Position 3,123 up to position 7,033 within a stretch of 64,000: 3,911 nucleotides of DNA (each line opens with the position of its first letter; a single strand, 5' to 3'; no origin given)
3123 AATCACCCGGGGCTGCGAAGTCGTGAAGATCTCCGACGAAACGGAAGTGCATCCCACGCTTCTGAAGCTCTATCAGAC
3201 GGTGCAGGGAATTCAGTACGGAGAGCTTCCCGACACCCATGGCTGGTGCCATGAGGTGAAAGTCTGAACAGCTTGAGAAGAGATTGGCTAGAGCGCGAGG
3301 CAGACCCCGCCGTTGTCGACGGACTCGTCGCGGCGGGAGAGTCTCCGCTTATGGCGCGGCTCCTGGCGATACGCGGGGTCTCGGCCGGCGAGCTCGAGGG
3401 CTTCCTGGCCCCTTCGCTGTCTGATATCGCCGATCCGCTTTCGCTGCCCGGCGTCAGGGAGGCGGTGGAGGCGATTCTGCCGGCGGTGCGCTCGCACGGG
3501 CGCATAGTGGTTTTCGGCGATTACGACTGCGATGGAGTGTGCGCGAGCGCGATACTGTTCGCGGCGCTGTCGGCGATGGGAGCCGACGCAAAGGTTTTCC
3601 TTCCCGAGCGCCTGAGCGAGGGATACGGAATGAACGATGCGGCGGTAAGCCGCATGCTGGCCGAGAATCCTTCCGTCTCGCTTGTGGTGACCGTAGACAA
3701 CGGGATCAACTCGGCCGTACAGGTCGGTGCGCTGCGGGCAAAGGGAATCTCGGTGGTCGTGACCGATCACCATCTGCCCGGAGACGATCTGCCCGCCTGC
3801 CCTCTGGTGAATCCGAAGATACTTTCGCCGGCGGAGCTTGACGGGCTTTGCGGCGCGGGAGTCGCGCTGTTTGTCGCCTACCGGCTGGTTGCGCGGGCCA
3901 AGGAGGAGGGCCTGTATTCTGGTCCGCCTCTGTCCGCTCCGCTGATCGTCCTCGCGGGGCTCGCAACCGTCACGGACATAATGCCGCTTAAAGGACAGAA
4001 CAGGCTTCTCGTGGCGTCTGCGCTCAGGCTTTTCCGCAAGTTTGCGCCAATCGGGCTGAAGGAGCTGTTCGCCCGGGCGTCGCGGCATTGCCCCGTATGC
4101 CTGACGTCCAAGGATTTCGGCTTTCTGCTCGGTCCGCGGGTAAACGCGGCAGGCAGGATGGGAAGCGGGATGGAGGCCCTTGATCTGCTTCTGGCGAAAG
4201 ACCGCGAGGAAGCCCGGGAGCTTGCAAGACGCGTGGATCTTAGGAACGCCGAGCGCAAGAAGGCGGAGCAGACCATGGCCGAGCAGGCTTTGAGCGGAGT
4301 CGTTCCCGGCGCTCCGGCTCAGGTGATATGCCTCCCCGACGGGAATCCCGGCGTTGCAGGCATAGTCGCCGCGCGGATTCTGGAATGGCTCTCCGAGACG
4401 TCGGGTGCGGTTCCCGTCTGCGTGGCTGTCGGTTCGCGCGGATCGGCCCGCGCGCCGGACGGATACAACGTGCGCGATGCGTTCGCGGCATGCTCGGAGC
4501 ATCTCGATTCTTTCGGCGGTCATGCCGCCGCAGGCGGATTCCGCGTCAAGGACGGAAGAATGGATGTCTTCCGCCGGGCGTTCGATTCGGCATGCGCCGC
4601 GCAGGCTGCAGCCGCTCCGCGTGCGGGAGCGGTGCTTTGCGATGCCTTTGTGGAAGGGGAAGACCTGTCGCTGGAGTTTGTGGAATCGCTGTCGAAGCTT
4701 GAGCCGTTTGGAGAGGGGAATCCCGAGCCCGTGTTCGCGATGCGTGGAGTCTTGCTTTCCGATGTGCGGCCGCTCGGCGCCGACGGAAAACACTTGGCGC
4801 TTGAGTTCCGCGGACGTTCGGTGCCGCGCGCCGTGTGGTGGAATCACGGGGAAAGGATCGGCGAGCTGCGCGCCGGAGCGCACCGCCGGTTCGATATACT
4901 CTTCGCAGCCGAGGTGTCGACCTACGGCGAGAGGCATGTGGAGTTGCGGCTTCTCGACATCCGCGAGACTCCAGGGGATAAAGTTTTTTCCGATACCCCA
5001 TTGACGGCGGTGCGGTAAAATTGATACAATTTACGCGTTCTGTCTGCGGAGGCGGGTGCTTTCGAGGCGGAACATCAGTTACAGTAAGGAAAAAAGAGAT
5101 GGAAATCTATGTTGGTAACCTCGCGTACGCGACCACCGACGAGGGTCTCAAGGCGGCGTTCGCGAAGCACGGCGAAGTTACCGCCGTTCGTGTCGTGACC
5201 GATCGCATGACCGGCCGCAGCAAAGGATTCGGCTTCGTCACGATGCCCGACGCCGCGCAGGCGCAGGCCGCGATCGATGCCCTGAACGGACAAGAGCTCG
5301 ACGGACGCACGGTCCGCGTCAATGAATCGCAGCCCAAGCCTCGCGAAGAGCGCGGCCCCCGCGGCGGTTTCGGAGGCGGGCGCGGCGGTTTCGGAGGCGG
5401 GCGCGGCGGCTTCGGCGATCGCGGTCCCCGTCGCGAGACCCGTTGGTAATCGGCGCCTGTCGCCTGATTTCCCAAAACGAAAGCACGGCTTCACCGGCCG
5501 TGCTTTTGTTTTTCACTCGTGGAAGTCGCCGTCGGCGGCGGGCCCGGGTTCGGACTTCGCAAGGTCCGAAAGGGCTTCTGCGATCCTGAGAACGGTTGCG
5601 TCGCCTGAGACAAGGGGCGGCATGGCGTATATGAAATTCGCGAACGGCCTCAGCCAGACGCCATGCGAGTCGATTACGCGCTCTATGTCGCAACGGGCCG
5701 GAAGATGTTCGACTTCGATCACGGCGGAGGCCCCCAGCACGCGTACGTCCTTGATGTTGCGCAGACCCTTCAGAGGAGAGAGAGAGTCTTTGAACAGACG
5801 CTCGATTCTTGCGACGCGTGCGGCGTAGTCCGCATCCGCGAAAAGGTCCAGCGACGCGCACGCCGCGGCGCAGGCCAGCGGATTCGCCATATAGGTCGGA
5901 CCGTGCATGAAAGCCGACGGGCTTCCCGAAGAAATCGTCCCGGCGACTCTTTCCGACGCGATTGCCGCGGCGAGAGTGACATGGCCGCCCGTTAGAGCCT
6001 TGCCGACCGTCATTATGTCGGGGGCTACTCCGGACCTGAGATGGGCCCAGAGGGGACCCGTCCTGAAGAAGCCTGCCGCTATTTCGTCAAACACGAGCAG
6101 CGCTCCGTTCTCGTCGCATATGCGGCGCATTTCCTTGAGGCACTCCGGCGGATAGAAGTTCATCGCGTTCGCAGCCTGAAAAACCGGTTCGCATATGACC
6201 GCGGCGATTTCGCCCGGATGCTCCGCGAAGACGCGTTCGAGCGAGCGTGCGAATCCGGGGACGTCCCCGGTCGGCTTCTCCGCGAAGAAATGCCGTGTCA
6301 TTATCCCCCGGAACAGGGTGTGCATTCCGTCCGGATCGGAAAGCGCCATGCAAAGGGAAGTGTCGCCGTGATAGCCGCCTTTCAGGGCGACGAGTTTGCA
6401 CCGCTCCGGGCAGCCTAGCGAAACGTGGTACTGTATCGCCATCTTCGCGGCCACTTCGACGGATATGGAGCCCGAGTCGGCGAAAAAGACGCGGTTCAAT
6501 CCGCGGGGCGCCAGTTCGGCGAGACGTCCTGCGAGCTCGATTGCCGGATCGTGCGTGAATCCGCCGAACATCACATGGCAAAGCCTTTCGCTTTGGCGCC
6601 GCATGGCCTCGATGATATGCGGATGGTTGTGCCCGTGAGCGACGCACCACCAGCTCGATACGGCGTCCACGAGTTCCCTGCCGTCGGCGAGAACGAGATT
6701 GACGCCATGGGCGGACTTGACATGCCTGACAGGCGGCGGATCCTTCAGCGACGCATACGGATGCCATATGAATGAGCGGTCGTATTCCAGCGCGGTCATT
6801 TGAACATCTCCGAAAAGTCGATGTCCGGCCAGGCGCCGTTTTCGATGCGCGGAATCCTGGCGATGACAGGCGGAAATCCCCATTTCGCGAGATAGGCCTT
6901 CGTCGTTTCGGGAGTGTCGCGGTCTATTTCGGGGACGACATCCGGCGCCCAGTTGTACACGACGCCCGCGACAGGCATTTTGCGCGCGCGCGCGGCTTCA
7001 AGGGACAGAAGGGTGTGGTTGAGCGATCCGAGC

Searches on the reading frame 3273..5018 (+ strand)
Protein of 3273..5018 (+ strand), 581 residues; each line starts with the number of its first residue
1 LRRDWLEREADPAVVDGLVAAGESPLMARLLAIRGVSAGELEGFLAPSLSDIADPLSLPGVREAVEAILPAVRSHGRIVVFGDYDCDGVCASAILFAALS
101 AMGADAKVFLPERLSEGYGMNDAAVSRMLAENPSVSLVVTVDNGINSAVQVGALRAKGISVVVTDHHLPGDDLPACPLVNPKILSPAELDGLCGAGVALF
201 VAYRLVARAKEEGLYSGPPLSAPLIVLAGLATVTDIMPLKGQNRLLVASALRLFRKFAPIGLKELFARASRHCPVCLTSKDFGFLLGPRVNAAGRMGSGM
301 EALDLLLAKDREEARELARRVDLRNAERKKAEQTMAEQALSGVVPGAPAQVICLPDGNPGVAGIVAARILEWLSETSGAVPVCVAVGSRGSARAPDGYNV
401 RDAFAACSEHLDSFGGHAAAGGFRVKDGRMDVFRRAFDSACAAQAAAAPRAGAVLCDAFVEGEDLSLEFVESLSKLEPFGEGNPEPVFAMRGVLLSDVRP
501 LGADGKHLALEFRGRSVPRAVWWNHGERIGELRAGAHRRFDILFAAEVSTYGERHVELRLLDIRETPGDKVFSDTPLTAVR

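Call 80: search_protein_families(library=pfam, max_evalue=0.001, proteins=[window:3273-5018:+])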
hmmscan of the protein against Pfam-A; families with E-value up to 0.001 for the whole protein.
window:3273-5018:+ (581 aa): 3 families
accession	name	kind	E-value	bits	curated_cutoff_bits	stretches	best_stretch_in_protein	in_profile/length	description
PF17768.7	RecJ_OB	-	1.1e-21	77.4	27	1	456-560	1-105/107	RecJ OB domain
PF01368.27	DHH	-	1.6e-19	70.9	28.1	1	77-203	1-103/125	DHH family, N-terminal domain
PF02272.25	DHHA1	-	2.6e-05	25.1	25.9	1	355-441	11-100/102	DHHA1 domain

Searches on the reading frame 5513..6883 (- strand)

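Call 80: search_protein_families(library=pfam, max_evalue=0.001, proteins=[window:5513-6883:-])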
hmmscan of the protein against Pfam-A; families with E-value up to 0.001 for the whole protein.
window:5513-6883:- (456 aa): 2 families
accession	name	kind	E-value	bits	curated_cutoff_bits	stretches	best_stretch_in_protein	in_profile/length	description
PF00202.27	Aminotran_3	-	5.1e-101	338.7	30.5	1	50-440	8-401/403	Aminotransferase class-III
PF00155.27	Aminotran_1_2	-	0.00073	19.3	19.7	1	244-416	163-335/361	Aminotransferase class I and II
